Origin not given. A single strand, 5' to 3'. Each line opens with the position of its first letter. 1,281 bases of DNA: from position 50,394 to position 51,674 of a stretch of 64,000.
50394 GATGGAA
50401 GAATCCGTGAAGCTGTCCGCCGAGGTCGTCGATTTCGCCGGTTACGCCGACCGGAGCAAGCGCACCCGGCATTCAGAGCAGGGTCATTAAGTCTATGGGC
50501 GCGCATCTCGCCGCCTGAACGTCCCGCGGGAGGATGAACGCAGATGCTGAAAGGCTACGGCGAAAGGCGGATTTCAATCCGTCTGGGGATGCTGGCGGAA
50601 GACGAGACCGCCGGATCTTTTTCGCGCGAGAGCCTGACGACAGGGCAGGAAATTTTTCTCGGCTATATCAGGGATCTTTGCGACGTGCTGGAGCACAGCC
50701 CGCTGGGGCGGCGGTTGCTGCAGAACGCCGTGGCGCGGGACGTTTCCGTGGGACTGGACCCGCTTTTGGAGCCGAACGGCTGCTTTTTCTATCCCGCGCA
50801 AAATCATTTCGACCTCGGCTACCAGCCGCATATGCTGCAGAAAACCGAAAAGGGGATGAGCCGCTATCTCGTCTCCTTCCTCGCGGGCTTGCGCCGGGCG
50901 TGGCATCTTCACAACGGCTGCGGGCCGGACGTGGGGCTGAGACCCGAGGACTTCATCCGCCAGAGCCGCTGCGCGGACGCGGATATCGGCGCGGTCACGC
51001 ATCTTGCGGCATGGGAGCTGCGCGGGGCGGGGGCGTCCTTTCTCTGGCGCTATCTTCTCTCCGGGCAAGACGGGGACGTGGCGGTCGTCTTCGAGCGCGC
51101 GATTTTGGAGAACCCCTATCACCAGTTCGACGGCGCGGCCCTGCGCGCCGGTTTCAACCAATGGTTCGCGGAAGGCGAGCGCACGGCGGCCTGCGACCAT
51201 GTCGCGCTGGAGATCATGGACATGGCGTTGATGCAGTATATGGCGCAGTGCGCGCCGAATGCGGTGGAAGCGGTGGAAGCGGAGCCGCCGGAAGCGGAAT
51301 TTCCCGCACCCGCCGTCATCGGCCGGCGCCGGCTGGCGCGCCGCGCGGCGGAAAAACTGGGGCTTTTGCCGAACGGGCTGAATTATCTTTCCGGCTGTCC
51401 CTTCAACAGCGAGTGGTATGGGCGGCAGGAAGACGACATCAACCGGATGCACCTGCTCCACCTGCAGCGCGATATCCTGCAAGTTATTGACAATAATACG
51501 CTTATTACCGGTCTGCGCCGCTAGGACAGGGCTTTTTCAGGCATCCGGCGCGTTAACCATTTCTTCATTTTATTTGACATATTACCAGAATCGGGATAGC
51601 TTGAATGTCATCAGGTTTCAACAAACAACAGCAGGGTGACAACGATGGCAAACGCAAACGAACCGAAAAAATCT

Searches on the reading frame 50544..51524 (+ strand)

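Call 63: search_protein_families(library=pfam, proteins=[window:50544-51524:+], max_evalue=0.001)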
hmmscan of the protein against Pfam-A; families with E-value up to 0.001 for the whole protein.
window:50544-51524:+ (326 aa): 1 family
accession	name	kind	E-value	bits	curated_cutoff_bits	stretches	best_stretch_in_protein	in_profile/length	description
PF20573.4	DUF6782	-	1.5e-14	54.3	27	1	44-216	33-197/241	Putative metallopeptidase family (DUF6782)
